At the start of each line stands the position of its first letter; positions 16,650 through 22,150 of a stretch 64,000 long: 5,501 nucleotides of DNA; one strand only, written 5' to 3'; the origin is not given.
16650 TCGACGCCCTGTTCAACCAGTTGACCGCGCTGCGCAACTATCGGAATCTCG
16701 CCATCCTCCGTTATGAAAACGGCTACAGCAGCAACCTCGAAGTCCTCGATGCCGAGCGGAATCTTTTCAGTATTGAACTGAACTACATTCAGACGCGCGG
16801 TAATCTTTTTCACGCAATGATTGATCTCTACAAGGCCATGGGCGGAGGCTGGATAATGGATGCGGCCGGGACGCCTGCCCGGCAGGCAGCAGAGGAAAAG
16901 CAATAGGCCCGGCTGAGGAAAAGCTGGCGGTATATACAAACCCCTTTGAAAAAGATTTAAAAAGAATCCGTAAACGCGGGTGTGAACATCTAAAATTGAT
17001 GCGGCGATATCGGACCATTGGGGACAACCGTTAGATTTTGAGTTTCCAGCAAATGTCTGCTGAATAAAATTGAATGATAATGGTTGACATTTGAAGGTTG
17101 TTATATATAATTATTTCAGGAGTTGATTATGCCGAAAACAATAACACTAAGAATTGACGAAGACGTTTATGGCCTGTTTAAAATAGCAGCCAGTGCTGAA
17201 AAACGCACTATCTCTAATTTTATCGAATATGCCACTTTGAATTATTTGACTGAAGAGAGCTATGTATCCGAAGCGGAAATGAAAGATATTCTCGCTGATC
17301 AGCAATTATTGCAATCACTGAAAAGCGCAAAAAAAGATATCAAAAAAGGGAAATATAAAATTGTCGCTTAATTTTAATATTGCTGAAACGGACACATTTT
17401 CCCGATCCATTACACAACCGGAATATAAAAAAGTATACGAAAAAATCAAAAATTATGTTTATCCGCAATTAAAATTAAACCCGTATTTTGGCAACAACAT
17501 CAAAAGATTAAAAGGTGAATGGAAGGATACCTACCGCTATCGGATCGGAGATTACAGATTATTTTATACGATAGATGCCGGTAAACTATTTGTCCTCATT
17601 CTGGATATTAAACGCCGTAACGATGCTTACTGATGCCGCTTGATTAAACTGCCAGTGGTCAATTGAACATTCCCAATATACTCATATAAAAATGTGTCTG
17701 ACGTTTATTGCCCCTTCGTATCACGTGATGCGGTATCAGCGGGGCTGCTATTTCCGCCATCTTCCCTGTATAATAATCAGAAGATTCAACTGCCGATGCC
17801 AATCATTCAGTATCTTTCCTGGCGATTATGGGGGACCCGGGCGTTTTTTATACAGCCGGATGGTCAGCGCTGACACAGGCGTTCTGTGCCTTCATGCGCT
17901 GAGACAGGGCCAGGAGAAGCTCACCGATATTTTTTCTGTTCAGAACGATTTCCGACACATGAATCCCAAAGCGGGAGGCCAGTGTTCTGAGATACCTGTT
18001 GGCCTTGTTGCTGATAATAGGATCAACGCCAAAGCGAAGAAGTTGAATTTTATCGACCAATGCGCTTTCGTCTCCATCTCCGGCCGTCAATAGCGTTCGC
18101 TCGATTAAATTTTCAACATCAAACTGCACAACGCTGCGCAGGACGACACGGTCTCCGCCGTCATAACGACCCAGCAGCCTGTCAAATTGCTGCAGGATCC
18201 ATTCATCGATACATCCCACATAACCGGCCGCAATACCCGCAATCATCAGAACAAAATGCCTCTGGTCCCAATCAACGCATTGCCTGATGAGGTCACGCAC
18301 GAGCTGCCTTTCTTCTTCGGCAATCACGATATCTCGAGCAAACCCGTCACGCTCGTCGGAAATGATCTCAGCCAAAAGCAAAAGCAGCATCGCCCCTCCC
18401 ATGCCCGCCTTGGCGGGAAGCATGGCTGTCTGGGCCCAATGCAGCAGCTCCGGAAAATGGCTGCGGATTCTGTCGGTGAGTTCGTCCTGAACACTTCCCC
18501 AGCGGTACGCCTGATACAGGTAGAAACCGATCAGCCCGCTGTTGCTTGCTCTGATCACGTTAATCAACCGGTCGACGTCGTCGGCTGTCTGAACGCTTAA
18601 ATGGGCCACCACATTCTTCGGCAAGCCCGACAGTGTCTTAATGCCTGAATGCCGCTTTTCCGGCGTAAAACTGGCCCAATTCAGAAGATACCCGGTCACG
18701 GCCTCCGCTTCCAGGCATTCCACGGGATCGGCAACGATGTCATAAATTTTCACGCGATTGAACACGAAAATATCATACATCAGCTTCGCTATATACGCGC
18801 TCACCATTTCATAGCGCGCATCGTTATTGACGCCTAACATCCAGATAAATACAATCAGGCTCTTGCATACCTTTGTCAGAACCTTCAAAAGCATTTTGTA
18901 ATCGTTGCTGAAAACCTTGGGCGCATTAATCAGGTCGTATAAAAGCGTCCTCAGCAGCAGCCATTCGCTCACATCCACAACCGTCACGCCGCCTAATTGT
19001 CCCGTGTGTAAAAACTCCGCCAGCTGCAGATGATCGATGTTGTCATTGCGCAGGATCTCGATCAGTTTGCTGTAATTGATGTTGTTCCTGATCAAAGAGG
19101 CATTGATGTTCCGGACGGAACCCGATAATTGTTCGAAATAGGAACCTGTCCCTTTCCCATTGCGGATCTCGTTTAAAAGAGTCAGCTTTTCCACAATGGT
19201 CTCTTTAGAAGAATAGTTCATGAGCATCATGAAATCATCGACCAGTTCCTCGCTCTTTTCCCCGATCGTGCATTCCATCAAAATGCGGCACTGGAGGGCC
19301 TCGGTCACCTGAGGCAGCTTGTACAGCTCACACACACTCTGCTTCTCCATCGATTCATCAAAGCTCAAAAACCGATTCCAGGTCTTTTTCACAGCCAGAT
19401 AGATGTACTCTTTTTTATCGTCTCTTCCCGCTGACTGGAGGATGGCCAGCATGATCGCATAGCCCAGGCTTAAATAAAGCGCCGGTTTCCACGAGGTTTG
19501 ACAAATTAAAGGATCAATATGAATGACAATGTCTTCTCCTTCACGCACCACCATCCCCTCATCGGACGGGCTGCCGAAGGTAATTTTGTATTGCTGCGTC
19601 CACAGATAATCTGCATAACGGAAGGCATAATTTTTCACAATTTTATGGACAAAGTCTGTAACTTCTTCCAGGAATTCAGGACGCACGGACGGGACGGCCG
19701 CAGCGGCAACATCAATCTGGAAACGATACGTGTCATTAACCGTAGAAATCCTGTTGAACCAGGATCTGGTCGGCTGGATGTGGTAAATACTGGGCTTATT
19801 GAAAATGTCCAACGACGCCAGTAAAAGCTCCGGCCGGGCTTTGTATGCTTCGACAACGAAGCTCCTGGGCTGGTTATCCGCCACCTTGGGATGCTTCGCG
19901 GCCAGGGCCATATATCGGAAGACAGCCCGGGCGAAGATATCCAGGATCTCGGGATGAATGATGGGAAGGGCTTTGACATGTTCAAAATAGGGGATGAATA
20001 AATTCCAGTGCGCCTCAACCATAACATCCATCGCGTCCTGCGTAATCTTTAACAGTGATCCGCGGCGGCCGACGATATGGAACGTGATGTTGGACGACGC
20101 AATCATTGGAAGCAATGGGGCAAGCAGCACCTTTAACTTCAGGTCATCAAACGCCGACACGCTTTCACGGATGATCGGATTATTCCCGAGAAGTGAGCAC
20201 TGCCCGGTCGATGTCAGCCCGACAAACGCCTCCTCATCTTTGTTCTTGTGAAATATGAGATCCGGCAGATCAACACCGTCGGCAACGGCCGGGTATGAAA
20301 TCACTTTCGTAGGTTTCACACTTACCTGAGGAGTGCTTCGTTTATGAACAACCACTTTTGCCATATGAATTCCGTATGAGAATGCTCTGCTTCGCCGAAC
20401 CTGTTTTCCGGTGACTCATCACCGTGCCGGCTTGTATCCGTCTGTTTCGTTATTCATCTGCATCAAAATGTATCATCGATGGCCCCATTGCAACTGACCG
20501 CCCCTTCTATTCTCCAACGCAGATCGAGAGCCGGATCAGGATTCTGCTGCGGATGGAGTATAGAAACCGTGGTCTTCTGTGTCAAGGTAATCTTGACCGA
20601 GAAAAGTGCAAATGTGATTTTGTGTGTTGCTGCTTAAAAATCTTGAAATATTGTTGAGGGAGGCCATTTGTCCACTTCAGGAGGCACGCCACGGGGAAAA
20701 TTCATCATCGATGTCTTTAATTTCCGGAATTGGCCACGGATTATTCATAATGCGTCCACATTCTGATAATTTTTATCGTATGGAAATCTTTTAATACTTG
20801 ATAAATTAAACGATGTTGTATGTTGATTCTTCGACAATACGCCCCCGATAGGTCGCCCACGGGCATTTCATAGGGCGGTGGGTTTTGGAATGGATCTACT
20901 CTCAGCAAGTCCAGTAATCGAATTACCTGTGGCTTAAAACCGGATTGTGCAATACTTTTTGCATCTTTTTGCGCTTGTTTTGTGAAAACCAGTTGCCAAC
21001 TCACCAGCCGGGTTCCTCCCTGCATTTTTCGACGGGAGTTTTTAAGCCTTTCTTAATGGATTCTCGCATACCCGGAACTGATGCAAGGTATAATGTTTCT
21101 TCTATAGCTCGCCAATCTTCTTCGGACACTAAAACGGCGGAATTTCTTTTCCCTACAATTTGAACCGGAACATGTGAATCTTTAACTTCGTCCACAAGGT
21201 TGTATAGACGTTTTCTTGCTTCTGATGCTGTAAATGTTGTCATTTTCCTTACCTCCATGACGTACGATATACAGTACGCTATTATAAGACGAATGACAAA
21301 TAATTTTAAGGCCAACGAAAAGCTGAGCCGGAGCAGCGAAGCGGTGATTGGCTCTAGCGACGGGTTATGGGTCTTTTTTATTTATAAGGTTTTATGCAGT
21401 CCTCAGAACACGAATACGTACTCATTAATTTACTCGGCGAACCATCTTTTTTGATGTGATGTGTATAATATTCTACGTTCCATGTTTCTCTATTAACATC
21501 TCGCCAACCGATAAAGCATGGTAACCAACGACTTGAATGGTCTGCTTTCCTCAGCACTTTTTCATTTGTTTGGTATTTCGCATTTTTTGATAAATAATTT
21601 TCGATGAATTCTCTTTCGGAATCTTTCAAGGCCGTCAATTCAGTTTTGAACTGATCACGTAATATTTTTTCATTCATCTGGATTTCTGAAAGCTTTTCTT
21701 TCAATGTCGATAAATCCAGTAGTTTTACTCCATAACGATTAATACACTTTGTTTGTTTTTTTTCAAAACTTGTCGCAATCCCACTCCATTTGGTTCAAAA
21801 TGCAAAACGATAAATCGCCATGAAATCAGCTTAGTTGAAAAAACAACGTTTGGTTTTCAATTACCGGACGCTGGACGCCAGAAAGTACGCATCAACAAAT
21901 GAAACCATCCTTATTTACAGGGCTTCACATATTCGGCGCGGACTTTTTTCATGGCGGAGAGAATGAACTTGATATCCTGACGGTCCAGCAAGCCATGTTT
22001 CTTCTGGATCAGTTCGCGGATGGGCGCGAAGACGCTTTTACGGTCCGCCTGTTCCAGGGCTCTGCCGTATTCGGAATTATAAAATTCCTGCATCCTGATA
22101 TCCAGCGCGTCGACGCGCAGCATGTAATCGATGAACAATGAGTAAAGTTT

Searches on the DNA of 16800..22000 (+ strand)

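Call 78: search_rna_families(source=window, start=16800, end=22000, threshold=evalue, max_evalue=1)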
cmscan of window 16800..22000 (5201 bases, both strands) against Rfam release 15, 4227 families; matches with E-value up to 1: 0.
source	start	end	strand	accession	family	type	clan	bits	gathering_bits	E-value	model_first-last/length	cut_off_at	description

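Call 80: search_dna_similar(query=window:16900-17810:+, collection=plasmids, mode=distant, max_rows=8)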
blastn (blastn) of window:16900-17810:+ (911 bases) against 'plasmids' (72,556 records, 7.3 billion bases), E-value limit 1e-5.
No match.

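Call 81: search_dna_similar(query=window:20558-21905:+, collection=plasmids, mode=distant, max_rows=8)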
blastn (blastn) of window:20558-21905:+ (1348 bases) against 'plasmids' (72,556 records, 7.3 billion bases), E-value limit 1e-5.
Records with a match: 2; places in all: 2; records where one place covers at least 80% of the query: 0.
Best place of each record, by identity: 60-80% 2.
By first word of the organism name: Halomonas 1; Geminocystis 1.
By predicted mobility (MOB-suite, as given by PLSDB): non-mobilizable 2.
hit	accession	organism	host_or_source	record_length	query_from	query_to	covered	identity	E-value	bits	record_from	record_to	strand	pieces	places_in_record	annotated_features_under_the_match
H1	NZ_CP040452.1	Halomonas sp. PA16-9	-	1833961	401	581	13%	69.6%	2e-11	80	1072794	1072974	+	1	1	none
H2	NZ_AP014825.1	Geminocystis sp. NIES-3709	-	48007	184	275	7%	79.3%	5e-12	82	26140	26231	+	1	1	Txe/YoeB family addiction module toxin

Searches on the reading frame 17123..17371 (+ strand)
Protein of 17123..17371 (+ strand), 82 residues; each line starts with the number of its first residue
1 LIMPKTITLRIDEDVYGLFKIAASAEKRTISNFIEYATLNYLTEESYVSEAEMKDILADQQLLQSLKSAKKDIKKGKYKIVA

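Call 3: search_protein_families(library=pfam, proteins=[window:17123-17371:+], max_evalue=0.1)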
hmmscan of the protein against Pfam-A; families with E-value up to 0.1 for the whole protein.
window:17123-17371:+ (82 aa): 7 families
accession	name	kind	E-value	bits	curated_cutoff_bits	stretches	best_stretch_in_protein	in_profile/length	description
PF22180.2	RH3_dom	-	0.0019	18.7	27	1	3-44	6-47/66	RH3 domain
PF07878.17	RHH_5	-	0.002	18.3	26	1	13-43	10-40/43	CopG-like RHH_1 or ribbon-helix-helix domain, RHH_5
PF19891.5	DUF6364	-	0.0036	18.2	27.3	1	3-74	1-58/70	Family of unknown function (DUF6364)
PF08681.18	TacA1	-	0.0094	16.3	21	1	7-34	2-29/80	Antitoxin TacA 1-like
PF19848.4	DUF6323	-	0.013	15.7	30.6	1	37-78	65-106/127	Family of unknown function (DUF6323)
PF14129.11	DUF4296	-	0.019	16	27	1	46-73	3-30/87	Domain of unknown function (DUF4296)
PF14384.12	BrnA_antitoxin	-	0.096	13.5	26.1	0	5-21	35-51/68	BrnA antitoxin of type II toxin-antitoxin system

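Call 4: search_protein_families(library=padloc, proteins=[window:17123-17371:+], max_evalue=0.1)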
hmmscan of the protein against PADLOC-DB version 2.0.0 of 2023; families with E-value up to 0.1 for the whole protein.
window:17123-17371:+ (82 aa): 0 families

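Call 5: search_protein_families(library=ncbifam, proteins=[window:17123-17371:+], max_evalue=0.1)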
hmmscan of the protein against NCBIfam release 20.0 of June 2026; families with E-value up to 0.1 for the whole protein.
window:17123-17371:+ (82 aa): 1 family
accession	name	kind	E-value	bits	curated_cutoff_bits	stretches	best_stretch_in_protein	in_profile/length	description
NF052617.1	slr0373_blue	equivalog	0.004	17.1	100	1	7-53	6-52/113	slr0373 family blue light stress response protein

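Call 26: search_protein_families(library=phrogs, proteins=[window:17123-17371:+], max_evalue=0.1)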
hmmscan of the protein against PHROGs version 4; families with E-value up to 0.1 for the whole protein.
window:17123-17371:+ (82 aa): 4 families
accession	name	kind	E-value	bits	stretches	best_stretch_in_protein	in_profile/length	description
phrog_3180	-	transcription regulation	0.00022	22.2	1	4-45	5-46/50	Arc-like repressor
phrog_11411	-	transcription regulation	0.0017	19.4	1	3-44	8-49/73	Arc-like repressor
phrog_16013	-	unknown function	0.0025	18.8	1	7-36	3-32/76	-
phrog_582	-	transcription regulation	0.005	18.1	1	5-48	58-101/105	Arc-like repressor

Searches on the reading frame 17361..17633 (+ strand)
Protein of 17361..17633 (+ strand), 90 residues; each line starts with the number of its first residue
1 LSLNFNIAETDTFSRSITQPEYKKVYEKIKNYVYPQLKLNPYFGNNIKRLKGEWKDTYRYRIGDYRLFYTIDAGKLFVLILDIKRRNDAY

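Call 3: search_protein_families(library=pfam, proteins=[window:17361-17633:+], max_evalue=0.1)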
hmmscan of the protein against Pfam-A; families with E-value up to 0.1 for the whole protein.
window:17361-17633:+ (90 aa): 1 family
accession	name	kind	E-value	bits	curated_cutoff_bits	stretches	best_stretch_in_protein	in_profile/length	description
PF05016.21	ParE_toxin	-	2e-08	35.1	23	1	36-90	38-89/89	ParE toxin of type II toxin-antitoxin system, parDE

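Call 4: search_protein_families(library=padloc, proteins=[window:17361-17633:+], max_evalue=0.1)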
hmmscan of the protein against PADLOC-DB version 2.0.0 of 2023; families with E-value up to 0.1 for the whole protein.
window:17361-17633:+ (90 aa): 0 families

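Call 5: search_protein_families(library=ncbifam, proteins=[window:17361-17633:+], max_evalue=0.1)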
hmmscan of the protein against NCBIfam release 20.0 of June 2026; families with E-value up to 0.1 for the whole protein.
window:17361-17633:+ (90 aa): 1 family
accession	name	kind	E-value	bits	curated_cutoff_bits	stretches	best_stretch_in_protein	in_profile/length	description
TIGR02385.1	RelE_StbE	subfamily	5.6e-07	30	27.9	1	21-87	22-85/88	type II toxin-antitoxin system mRNA interferase toxin, RelE/StbE family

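Call 26: search_protein_families(library=phrogs, proteins=[window:17361-17633:+], max_evalue=0.1)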
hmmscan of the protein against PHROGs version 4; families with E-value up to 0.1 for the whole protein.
window:17361-17633:+ (90 aa): 2 families
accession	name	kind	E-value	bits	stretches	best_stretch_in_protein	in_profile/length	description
phrog_1213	-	moron, auxiliary metabolic gene and host takeover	4.1e-16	60.3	1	19-90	20-87/88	RelE-like toxin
phrog_2455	-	unknown function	0.049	14.9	1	35-84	43-89/99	-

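Call 68: search_solved_structures(query=window:17361-17633:+, max_evalue=0.01, show_alignments=1)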
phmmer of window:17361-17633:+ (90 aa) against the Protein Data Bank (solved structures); distinct sequences matched with E-value up to 0.01: 2.
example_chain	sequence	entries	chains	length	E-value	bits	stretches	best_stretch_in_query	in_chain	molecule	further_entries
9g12_A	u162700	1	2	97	0.00062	23.5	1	5-90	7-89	Toxin RelE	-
1wmi_A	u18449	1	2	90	0.0056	20.5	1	48-90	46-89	hypothetical protein PHS013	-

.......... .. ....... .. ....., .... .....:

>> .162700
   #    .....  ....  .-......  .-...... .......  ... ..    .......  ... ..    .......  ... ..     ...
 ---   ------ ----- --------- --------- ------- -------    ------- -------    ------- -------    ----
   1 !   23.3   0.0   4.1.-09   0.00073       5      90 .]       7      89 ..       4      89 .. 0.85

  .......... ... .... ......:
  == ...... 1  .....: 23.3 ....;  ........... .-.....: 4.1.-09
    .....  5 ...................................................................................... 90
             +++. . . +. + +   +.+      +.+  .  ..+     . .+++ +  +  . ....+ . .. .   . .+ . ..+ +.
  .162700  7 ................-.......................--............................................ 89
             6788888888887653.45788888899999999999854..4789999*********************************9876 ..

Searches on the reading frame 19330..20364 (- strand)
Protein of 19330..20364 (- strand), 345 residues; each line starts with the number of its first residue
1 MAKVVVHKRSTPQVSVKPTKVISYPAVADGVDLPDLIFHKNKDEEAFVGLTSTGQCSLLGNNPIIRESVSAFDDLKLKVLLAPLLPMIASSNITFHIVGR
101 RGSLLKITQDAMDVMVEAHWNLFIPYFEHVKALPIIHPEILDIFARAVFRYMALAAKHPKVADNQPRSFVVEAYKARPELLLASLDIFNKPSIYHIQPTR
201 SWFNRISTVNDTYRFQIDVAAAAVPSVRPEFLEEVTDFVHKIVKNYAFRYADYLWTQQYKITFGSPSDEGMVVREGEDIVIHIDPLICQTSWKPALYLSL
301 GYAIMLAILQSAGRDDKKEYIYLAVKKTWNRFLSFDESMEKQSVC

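Call 60: predict_structure(alignment_id=A2)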
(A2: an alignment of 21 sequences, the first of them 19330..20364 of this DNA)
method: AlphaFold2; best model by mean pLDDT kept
length: 345 residues; sequences in the alignment: 21
mean_pLDDT: 74.2   pTM: 0.75
mean pLDDT of the five models: 74.2, 71.5, 67.6, 65.6, 64.9
residues with pLDDT >= 90: 56; 70-90: 172; 50-70: 79; < 50: 38
segments of 3 or more residues with pLDDT < 50: 1-16, 128-134, 333-345
pLDDT, mean of each block of 10 residues (from residue 1): 34 50 91 87 87 57 67 87 88 93 93 92 68 58 91 80 57 81 86 86 87 81 74 88 70 66 69 82 82 83 75 56 56 43 35
secondary structure, 60 per line:
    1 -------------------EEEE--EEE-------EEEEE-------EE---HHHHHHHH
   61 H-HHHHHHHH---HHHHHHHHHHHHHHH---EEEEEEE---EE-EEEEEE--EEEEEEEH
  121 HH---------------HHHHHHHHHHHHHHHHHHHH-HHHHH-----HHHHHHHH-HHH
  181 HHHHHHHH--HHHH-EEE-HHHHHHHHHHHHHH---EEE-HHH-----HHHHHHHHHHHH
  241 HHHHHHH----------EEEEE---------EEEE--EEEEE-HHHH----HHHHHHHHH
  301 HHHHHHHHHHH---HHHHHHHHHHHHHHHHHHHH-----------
elements in order: E20-23 E26-28 E36-40 H53-61 H63-70 H74-88 E92-98 E105-110 E113-119 H138-157 H159-163 H169-176 H178-188 H191-194 E196-198 H200-213 E217-219 H229-247 E258-262 E272-275 E278-282 H284-287 H292-311 H315-334

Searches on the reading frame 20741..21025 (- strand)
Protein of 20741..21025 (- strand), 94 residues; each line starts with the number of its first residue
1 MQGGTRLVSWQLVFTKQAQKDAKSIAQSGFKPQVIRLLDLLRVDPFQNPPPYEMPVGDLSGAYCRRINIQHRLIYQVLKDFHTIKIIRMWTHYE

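Call 3: search_protein_families(library=pfam, proteins=[window:20741-21025:-], max_evalue=0.1)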
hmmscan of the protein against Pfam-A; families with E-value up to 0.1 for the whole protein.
window:20741-21025:- (94 aa): 2 families
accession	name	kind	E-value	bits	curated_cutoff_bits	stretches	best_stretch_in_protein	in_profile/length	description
PF06769.20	YoeB_toxin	-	8.9e-07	29.3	27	1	33-93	22-80/80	YoeB-like toxin of bacterial type II toxin-antitoxin system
PF05016.21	ParE_toxin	-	6.3e-06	27.1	23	1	13-92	2-85/89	ParE toxin of type II toxin-antitoxin system, parDE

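Call 4: search_protein_families(library=padloc, proteins=[window:20741-21025:-], max_evalue=0.1)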
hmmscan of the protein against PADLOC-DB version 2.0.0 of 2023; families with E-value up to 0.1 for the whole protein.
window:20741-21025:- (94 aa): 0 families

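Call 5: search_protein_families(library=ncbifam, proteins=[window:20741-21025:-], max_evalue=0.1)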
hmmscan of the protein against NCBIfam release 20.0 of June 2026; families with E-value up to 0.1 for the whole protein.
window:20741-21025:- (94 aa): 2 families
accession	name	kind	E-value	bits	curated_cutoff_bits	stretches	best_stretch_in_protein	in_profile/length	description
TIGR02116.1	toxin_Txe_YoeB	equivalog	2.3e-22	79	51.8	1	14-93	1-80/80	Txe/YoeB family addiction module toxin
TIGR02385.1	RelE_StbE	subfamily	1.8e-06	28.4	27.9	1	11-92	1-84/88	type II toxin-antitoxin system mRNA interferase toxin, RelE/StbE family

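Call 67: search_solved_structures(query=window:20741-21004:-, max_evalue=0.001, show_alignments=1)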
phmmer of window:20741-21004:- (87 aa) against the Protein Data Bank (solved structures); distinct sequences matched with E-value up to 0.001: 5.
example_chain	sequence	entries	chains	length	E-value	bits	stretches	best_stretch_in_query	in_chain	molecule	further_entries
7v5y_E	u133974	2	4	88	2.8e-08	37.4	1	8-87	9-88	Putative mRNA interferase YoeB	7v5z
7v6w_F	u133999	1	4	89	2.9e-08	37.4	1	7-87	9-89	Putative mRNA interferase YoeB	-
3oei_C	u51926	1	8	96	0.00012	25.8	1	26-77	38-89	RelK (Toxin Rv3358)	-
7bwf_A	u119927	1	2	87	0.00027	24.7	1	5-86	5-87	Addiction module antitoxin RelB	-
6l8e_E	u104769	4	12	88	0.00033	24.4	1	5-86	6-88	YoeB toxin | YoeB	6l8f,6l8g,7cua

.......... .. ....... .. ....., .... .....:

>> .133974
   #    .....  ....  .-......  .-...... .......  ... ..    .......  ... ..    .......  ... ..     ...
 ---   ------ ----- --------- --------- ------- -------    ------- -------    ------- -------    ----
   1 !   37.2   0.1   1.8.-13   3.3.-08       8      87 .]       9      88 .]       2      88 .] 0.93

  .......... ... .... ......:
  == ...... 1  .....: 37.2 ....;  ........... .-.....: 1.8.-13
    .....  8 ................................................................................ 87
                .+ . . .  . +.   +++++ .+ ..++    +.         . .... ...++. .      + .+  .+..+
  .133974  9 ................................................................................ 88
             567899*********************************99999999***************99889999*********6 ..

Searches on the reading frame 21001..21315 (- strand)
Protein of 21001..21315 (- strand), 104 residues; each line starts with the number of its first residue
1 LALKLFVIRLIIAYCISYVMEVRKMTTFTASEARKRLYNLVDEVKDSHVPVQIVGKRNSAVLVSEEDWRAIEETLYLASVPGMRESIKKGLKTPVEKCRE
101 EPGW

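Call 3: search_protein_families(library=pfam, proteins=[window:21001-21315:-], max_evalue=0.1)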
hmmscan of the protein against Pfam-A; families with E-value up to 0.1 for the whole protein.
window:21001-21315:- (104 aa): 5 families
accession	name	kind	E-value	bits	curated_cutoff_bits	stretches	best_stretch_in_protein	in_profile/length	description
PF02604.26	PhdYeFM_antitox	-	3.6e-17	62.3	29.8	1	25-92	1-69/74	Antitoxin Phd_YefM, type II toxin-antitoxin system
PF21875.2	CAPN13-like_C_EFh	-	0.0044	17.3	27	1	56-81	8-33/72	Calpain-13-like, C-terminal EF-hand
PF03969.22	AFG1_ATPase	-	0.013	15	27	1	12-63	283-333/361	AFG1-like ATPase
PF19677.4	DUF6179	-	0.028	14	25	1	24-99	161-236/272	Family of unknown function (DUF6179)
PF20485.3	DUF6724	-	0.032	14.5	27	1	5-47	20-62/64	Family of unknown function (DUF6724)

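Call 4: search_protein_families(library=padloc, proteins=[window:21001-21315:-], max_evalue=0.1)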
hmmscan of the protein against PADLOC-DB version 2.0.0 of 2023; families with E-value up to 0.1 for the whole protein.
window:21001-21315:- (104 aa): 0 families

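Call 5: search_protein_families(library=ncbifam, proteins=[window:21001-21315:-], max_evalue=0.1)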
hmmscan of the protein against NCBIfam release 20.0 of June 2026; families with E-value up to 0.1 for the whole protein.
window:21001-21315:- (104 aa): 3 families
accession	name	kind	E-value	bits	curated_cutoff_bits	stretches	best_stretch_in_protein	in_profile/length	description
TIGR01552.1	phd_fam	subfamily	1.3e-08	34.1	20.8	1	28-78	2-52/53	type II toxin-antitoxin system prevent-host-death family antitoxin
NF008499.0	PRK11409.1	equivalog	9.5e-06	25.7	121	1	25-82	1-59/83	YoeB-YefM toxin-antitoxin system antitoxin YefM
NF040713.1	ZapE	equivalog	0.0048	16.2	140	1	14-67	276-328/344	cell division protein ZapE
